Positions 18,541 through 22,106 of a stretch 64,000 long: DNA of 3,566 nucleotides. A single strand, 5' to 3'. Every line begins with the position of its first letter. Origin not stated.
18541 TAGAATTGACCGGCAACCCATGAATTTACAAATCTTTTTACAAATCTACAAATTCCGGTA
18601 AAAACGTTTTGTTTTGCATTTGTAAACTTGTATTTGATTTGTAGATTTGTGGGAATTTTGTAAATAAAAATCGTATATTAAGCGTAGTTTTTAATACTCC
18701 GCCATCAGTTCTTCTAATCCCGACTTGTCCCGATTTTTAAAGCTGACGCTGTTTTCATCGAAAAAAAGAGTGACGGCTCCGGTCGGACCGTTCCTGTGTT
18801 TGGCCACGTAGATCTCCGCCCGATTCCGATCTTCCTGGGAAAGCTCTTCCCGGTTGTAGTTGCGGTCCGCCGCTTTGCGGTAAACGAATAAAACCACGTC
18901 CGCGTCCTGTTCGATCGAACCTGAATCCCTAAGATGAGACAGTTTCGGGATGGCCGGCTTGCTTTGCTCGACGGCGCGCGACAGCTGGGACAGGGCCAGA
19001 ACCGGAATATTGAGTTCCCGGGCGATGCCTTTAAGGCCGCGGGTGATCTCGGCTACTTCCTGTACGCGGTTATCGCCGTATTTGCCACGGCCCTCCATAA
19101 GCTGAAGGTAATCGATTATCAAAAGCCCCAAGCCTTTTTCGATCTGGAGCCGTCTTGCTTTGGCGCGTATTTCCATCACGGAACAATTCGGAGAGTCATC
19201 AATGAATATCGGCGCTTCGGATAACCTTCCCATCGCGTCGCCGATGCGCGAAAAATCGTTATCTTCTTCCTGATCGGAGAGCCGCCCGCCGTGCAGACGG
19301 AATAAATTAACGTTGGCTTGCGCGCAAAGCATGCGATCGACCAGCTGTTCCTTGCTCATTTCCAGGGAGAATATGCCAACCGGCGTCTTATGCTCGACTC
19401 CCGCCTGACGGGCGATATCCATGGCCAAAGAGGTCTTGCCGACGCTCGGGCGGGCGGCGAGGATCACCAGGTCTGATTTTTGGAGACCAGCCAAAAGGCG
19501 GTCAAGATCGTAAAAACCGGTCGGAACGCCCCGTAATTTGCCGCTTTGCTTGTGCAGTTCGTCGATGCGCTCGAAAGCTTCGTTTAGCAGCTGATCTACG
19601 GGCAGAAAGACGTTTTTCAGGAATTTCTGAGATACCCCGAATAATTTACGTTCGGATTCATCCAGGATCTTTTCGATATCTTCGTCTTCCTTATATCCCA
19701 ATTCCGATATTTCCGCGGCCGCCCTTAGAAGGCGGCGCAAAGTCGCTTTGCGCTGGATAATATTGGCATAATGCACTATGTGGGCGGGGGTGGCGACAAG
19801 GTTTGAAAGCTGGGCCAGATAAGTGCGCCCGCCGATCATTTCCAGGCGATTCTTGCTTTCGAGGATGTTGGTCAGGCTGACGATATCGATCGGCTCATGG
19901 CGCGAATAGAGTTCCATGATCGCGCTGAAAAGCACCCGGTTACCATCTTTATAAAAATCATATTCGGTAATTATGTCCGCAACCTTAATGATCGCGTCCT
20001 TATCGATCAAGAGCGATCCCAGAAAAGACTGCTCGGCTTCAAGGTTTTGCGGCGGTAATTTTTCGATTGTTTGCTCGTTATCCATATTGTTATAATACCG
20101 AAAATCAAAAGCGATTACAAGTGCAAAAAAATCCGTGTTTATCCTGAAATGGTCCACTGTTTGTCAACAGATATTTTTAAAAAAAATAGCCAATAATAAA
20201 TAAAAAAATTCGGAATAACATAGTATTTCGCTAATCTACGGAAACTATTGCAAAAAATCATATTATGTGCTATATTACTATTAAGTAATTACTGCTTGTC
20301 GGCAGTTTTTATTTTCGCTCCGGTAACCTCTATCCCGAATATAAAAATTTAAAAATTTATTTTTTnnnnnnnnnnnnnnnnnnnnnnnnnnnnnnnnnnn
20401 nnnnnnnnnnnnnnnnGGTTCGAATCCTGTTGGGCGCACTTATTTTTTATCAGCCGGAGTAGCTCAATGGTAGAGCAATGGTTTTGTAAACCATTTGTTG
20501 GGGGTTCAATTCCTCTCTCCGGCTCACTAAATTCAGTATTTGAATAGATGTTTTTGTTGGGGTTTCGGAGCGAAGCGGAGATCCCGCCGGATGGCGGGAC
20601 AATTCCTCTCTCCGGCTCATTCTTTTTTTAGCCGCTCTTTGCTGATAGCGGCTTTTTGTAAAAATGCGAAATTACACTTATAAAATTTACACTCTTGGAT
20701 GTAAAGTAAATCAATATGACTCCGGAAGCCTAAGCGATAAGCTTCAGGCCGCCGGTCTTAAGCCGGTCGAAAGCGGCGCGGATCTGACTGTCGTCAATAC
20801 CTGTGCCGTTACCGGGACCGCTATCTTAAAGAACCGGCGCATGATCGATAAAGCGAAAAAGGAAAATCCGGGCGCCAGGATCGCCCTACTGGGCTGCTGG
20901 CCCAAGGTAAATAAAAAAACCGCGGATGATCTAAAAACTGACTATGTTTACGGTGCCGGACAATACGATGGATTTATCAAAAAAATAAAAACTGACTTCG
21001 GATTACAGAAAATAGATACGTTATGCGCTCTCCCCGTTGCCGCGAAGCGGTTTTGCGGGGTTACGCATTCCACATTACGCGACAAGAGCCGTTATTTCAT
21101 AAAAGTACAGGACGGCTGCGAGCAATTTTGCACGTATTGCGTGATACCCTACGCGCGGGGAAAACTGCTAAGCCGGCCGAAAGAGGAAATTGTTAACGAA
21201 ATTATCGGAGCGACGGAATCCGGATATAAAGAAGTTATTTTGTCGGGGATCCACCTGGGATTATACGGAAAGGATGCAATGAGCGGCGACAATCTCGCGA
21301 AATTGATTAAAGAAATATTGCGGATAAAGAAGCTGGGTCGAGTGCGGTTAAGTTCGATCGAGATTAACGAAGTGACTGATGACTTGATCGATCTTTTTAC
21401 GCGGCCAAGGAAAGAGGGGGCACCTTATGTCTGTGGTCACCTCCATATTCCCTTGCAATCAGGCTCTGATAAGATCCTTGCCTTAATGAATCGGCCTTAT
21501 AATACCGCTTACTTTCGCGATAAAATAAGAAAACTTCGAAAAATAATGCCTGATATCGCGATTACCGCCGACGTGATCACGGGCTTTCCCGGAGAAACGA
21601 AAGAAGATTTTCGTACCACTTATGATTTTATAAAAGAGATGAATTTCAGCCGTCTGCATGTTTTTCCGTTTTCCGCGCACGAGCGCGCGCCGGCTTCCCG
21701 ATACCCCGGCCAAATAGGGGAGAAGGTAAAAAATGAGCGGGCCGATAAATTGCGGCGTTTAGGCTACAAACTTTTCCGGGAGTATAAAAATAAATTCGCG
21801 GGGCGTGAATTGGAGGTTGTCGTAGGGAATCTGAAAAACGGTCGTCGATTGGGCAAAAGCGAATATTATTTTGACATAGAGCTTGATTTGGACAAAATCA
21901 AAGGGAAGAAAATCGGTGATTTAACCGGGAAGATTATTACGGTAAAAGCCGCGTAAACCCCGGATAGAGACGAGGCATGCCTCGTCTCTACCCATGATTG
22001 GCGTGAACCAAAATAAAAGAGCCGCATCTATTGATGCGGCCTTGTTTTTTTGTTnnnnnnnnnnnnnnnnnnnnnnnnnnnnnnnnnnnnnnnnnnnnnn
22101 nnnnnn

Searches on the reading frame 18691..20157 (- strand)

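Call 51: search_protein_families(library=pfam, proteins=[window:18691-20157:-], max_evalue=0.00001)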
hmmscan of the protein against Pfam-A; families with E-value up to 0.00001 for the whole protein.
window:18691-20157:- (488 aa): 3 families
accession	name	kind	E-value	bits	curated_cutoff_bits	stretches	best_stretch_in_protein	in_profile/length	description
PF03796.21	DnaB_C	-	5.7e-99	331.1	27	1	210-475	1-255/255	DnaB-like helicase C terminal domain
PF00772.26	DnaB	-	1.8e-31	108.6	23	1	35-135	2-102/103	DnaB-like helicase N terminal domain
PF13481.12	AAA_25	-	1.8e-11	44.5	27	1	219-392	23-190/195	AAA domain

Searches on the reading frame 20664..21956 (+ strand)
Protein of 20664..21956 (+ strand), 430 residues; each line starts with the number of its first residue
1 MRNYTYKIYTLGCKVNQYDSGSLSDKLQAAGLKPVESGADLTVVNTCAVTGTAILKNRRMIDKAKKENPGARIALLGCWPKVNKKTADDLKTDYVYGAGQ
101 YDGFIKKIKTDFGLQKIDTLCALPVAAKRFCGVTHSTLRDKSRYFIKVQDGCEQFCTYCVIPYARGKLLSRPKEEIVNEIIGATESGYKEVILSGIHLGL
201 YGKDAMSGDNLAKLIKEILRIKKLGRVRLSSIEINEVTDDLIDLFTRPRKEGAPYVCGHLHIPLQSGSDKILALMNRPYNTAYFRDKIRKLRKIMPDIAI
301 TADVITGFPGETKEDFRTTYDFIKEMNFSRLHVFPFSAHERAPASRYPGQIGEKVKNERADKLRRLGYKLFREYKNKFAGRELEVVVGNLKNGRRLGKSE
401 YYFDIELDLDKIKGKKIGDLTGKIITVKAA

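Call 52: search_protein_families(library=pfam, proteins=[window:20664-21956:+], max_evalue=0.00001)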
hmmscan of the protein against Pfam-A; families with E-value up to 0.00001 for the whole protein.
window:20664-21956:+ (430 aa): 2 families
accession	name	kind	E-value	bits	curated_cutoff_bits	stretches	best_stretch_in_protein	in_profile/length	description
PF04055.27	Radical_SAM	-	8.9e-24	85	29.5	1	146-323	1-166/166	Radical SAM superfamily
PF00919.26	UPF0004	-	1.8e-18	66.8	27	1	6-91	2-90/98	Uncharacterized protein family UPF0004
